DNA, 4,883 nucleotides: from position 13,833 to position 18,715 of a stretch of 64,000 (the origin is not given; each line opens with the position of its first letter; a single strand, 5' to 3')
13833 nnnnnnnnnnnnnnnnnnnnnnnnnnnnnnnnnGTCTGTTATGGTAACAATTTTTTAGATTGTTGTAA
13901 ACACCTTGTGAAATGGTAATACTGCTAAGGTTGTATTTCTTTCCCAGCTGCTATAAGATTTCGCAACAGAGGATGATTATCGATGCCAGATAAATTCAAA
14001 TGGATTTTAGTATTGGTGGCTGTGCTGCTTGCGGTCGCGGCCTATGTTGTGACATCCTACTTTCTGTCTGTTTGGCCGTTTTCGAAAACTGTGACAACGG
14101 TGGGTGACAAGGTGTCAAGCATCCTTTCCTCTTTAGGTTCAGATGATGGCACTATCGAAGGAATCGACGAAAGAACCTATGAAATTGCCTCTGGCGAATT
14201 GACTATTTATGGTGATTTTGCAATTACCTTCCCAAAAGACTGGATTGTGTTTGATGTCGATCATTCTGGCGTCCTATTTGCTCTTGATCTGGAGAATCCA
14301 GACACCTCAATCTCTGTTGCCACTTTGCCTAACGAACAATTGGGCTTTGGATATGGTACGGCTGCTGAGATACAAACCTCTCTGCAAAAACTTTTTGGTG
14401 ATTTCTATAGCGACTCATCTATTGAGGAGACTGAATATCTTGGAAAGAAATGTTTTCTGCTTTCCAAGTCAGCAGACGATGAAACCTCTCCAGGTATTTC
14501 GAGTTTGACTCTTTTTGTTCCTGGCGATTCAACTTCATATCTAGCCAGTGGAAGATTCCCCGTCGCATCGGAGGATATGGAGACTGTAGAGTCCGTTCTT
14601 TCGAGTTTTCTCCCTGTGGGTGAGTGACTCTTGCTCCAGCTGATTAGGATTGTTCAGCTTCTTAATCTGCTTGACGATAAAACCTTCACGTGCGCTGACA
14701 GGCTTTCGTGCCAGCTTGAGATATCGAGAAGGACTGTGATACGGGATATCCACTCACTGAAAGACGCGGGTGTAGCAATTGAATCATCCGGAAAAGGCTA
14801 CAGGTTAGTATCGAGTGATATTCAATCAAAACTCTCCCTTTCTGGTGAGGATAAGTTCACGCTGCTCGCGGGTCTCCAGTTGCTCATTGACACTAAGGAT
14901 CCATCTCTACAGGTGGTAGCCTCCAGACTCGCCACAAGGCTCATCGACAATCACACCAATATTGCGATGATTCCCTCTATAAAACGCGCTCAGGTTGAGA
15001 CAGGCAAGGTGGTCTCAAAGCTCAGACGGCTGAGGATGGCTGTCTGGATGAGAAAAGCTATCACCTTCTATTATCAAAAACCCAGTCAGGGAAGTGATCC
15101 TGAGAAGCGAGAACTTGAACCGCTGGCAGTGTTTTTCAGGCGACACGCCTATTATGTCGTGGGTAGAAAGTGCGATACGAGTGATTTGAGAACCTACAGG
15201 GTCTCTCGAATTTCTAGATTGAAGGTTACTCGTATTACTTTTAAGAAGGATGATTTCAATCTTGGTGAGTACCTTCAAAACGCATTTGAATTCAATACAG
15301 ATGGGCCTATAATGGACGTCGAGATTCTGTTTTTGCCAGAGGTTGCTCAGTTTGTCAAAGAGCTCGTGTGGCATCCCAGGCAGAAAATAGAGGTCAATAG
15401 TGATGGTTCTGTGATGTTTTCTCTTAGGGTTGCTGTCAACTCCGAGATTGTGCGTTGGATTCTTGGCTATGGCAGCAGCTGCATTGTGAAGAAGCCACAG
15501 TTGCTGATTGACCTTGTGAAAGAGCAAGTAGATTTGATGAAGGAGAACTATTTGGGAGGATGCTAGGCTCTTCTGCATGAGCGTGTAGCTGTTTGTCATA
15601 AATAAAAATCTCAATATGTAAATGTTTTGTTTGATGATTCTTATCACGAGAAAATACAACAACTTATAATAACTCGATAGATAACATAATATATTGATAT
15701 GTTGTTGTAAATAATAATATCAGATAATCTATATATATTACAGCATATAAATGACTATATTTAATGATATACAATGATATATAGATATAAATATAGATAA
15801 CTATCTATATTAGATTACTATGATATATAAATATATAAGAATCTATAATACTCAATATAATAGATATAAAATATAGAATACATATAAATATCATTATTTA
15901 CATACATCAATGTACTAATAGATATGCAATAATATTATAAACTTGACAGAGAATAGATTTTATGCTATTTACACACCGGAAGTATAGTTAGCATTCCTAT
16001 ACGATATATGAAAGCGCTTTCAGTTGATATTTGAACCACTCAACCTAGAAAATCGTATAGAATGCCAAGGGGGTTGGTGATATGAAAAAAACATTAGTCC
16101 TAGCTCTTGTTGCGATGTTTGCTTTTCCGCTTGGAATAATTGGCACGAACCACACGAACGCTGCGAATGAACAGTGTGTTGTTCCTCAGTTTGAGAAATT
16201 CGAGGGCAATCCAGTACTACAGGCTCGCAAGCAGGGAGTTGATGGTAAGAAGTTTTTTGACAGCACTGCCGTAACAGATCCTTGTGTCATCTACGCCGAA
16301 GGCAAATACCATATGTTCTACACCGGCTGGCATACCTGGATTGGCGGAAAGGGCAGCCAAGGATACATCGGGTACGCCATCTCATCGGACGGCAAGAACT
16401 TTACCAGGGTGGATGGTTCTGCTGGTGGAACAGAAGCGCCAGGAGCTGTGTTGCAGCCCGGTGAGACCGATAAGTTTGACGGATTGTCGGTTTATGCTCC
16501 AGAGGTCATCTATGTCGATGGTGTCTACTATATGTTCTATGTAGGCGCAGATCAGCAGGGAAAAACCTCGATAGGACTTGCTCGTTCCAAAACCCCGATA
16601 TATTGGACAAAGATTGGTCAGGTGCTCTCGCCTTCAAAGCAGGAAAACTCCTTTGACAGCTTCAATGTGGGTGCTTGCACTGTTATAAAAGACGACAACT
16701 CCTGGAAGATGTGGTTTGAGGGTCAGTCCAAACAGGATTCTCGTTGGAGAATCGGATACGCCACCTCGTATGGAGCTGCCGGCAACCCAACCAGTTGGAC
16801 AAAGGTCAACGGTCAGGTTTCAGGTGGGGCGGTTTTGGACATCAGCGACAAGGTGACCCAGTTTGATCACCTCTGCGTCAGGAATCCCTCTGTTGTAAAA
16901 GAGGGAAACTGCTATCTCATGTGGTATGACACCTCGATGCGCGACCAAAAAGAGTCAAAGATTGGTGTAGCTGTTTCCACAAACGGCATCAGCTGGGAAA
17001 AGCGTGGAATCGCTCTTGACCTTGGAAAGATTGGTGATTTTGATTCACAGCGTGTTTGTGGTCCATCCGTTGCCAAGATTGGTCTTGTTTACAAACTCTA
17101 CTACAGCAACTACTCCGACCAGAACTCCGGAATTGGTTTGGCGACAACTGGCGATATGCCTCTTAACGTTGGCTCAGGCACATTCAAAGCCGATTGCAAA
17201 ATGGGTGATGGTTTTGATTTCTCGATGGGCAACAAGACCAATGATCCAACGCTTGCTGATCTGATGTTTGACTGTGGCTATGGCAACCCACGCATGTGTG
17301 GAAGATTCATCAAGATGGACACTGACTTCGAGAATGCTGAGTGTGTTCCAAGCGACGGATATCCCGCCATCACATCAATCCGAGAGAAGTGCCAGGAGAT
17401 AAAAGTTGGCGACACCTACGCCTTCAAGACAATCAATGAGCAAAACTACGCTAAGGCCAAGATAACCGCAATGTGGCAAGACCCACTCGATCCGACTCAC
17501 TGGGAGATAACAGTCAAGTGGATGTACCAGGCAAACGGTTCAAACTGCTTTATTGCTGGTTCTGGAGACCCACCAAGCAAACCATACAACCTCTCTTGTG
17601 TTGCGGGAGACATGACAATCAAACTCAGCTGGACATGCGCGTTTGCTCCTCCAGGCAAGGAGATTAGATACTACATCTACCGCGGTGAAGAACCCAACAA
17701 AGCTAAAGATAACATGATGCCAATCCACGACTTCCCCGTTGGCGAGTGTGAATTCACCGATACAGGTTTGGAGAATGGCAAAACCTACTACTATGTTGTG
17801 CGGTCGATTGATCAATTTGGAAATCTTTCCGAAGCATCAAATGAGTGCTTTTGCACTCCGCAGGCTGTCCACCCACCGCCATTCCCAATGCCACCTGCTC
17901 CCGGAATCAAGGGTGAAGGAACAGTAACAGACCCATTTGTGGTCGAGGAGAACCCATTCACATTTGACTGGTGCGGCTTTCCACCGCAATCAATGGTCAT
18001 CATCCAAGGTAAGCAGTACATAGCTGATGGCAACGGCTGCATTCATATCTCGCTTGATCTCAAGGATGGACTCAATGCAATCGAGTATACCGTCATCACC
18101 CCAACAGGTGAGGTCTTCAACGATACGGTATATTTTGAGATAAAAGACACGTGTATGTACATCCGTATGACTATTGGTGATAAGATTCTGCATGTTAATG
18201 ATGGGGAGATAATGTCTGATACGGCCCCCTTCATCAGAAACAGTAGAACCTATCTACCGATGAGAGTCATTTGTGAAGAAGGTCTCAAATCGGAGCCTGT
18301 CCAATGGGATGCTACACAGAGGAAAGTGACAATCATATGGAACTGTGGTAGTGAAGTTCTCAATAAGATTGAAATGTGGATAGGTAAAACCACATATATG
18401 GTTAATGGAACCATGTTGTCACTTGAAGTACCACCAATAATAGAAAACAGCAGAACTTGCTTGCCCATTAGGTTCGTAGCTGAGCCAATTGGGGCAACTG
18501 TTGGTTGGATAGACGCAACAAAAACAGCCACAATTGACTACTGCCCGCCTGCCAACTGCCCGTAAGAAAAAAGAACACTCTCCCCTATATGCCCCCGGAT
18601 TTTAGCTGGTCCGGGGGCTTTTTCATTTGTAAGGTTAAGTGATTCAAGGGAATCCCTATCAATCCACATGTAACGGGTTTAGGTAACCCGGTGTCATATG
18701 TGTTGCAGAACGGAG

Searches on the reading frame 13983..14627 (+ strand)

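Call 3: search_protein_families(library=pfam, proteins=[window:13983-14627:+], max_evalue=0.1)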
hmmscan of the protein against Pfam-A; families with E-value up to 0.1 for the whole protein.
window:13983-14627:+ (214 aa): 1 family
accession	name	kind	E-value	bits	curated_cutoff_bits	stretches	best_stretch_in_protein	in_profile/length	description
PF09346.15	SMI1_KNR4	-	0.089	13.8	25.4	0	61-105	53-96/125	SMI1 / KNR4 family (SUKH-1)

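Call 4: search_protein_families(library=padloc, proteins=[window:13983-14627:+], max_evalue=0.1)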
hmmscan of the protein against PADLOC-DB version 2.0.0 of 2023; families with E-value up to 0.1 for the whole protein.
window:13983-14627:+ (214 aa): 0 families

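Call 8: search_protein_families(library=ncbifam, proteins=[window:13983-14627:+], max_evalue=0.1)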
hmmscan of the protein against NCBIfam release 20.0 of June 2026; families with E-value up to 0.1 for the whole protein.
window:13983-14627:+ (214 aa): 0 families

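Call 43: search_protein_families(library=phrogs, proteins=[window:13983-14624:+], max_evalue=1)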
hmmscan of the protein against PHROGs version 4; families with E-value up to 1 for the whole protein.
window:13983-14624:+ (214 aa): 1 family
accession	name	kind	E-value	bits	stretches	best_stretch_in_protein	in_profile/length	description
phrog_12682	-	unknown function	0.043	14.9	1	5-51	12-58/133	-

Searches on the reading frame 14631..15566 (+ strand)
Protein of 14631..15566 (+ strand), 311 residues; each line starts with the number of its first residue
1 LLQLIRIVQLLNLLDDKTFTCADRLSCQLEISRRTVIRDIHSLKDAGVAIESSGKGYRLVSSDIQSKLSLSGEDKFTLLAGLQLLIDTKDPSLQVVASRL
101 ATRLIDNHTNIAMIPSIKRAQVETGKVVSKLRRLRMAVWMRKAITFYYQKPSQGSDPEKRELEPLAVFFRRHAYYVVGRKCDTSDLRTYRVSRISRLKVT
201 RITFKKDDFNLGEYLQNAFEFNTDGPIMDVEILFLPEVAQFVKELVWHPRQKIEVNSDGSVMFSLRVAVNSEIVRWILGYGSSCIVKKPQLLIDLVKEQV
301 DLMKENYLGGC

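Call 3: search_protein_families(library=pfam, proteins=[window:14631-15566:+], max_evalue=0.1)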
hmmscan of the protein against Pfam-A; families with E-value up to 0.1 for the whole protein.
window:14631-15566:+ (311 aa): 7 families
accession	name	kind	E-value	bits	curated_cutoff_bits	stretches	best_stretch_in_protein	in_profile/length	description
PF13280.12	WYL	-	1.3e-16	60.7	21.8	1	131-199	3-70/70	WYL domain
PF25583.1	WCX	-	2.7e-13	50.5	23.9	1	228-300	3-72/76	WCX domain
PF08279.18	HTH_11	-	2.5e-11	43.7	25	1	9-58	4-55/55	HTH domain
PF08220.18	HTH_DeoR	-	0.00058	20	21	1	6-50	1-45/57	DeoR-like helix-turn-helix domain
PF25213.1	HVO_A0261_N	-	0.018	15.4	35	1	10-59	16-63/86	HVO_A0261 N-terminal domain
PF13730.12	HTH_36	-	0.031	14.5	25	1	16-47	22-53/55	Helix-turn-helix domain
PF19187.6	HTH_PafC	-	0.032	14.5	32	0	3-101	2-110/115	PafC helix-turn-helix domain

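Call 4: search_protein_families(library=padloc, proteins=[window:14631-15566:+], max_evalue=0.1)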
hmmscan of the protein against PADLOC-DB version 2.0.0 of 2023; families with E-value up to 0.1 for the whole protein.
window:14631-15566:+ (311 aa): 6 families
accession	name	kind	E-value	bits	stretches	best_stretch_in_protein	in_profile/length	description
PDLC01457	WYL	-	1.1e-34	118.1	1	4-291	3-228/229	"CAS-I,CAS-II,CAS-III,CAS-IV,CAS-V,CAS-VI; associated_signaling"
PDLC01652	WYL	-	7.1e-33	112.2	1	122-300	11-158/162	"CAS-I,CAS-II,CAS-III,CAS-IV,CAS-V,CAS-VI; associated_signaling"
PDLC01766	Cas3c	-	2.8e-22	76.8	1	6-307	9-316/1009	-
PDLC01434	CasR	-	0.0011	16.9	1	8-60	131-181/191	"CAS-I,CAS-II,CAS-III,CAS-IV,CAS-V,CAS-VI; associated_signaling"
PDLC01850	CARF3--CARF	-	0.01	13.7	1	9-57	149-196/209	-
PDLC03963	SoFic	-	0.048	11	1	7-56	295-344/361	-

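Call 8: search_protein_families(library=ncbifam, proteins=[window:14631-15566:+], max_evalue=0.1)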
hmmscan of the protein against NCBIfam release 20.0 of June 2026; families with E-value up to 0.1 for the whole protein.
window:14631-15566:+ (311 aa): 11 families
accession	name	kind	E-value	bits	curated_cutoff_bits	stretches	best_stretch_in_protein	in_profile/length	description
TIGR00122.1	birA_repr_reg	equivalog_domain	9.6e-11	41.4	70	1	9-61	4-55/69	biotin operon repressor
NF008846.0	PRK11886.1-1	equivalog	2.6e-06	26.9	353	1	7-66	7-65/312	bifunctional biotin--[acetyl-CoA-carboxylase] ligase/biotin operon repressor BirA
NF008850.0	PRK11886.1-5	equivalog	6.8e-06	25.5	489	1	6-61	7-63/320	bifunctional biotin--[acetyl-CoA-carboxylase] ligase/biotin operon repressor BirA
NF008847.0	PRK11886.1-2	equivalog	7.7e-06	25.4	293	1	7-61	7-62/320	bifunctional biotin--[acetyl-CoA-carboxylase] ligase/biotin operon repressor BirA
NF007366.0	PRK09863.1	equivalog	2.5e-05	22.9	426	1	5-95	4-98/586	putative frv operon regulatory protein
NF008849.0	PRK11886.1-4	equivalog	0.00034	19.8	474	1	8-61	8-62/320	bifunctional biotin--[acetyl-CoA-carboxylase] ligase/biotin operon repressor BirA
NF053736.1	AcpB_EbpR_MafR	subfamily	0.00049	19.5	130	1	5-63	6-68/481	AcpB/EbpR/MafR family transcriptional regulator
NF008848.0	PRK11886.1-3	equivalog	0.00056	19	362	1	9-61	5-59/319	bifunctional biotin--[acetyl-CoA-carboxylase] ligase/biotin operon repressor BirA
NF007720.0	PRK10411.1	equivalog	0.0027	17.1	259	1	7-63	6-61/243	L-fucose operon activator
TIGR02404.1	trehalos_R_Bsub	equivalog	0.039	13.6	211.95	1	23-63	28-68/233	trehalose operon repressor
NF040890.1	trans_reg_YgbI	equivalog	0.071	12.6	400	0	4-54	4-54/253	DNA-binding transcriptional repressor YgbI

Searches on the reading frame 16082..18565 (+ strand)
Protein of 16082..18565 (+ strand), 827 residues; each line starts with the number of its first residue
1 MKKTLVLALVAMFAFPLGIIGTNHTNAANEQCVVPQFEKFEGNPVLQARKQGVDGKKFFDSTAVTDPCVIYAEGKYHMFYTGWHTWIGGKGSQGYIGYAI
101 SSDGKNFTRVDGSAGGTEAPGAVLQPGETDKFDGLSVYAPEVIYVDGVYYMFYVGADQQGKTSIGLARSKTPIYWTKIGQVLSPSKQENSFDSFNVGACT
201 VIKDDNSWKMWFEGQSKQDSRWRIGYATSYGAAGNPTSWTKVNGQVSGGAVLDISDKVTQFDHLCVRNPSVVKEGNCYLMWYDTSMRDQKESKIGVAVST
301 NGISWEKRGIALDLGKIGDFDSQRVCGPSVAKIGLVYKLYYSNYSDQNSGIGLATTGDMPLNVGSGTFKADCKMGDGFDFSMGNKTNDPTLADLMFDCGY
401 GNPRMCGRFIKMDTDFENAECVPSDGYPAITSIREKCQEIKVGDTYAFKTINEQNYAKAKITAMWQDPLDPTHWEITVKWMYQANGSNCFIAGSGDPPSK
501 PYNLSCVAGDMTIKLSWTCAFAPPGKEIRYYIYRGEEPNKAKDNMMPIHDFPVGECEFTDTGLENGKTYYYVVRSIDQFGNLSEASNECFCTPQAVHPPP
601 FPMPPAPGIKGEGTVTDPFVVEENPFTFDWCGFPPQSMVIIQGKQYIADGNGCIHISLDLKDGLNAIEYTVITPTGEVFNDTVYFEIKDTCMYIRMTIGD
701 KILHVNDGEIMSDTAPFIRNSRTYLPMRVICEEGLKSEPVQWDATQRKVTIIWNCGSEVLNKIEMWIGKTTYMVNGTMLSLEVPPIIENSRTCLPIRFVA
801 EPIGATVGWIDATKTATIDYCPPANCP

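Call 3: search_protein_families(library=pfam, proteins=[window:16082-18565:+], max_evalue=0.1)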
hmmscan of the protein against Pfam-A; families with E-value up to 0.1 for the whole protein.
window:16082-18565:+ (827 aa): 7 families
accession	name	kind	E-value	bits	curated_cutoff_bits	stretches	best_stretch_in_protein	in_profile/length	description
PF07833.16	Cu_amine_oxidN1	-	1.5e-32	112.2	24.2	2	705-818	2-108/108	Copper amine oxidase N-terminal domain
PF04041.19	Glyco_hydro_130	-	8.2e-10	38.6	26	2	266-360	35-134/320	beta-1,4-mannooligosaccharide phosphorylase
PF04616.20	Glyco_hydro_43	-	5.8e-07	29.6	32.2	1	127-283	56-199/288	Glycosyl hydrolases family 43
PF00251.26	Glyco_hydro_32N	-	0.00032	20.8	22.1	1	142-310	15-174/307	Glycosyl hydrolases family 32 N-terminal domain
PF00041.27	fn3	-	0.0046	17.6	25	1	499-586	1-78/84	Fibronectin type III domain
PF16656.11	Pur_ac_phosph_N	-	0.048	14.7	30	0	511-578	13-83/93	Purple acid Phosphatase, N-terminal domain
PF24489.1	Ig_J_second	-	0.072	13.6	27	0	560-581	62-83/105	Tip attachment protein J second Ig-like domain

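Call 71: search_protein_families(library=padloc, proteins=[window:16082-18565:+], max_evalue=0.001)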
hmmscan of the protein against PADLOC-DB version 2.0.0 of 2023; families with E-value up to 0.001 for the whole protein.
window:16082-18565:+ (827 aa): 0 families
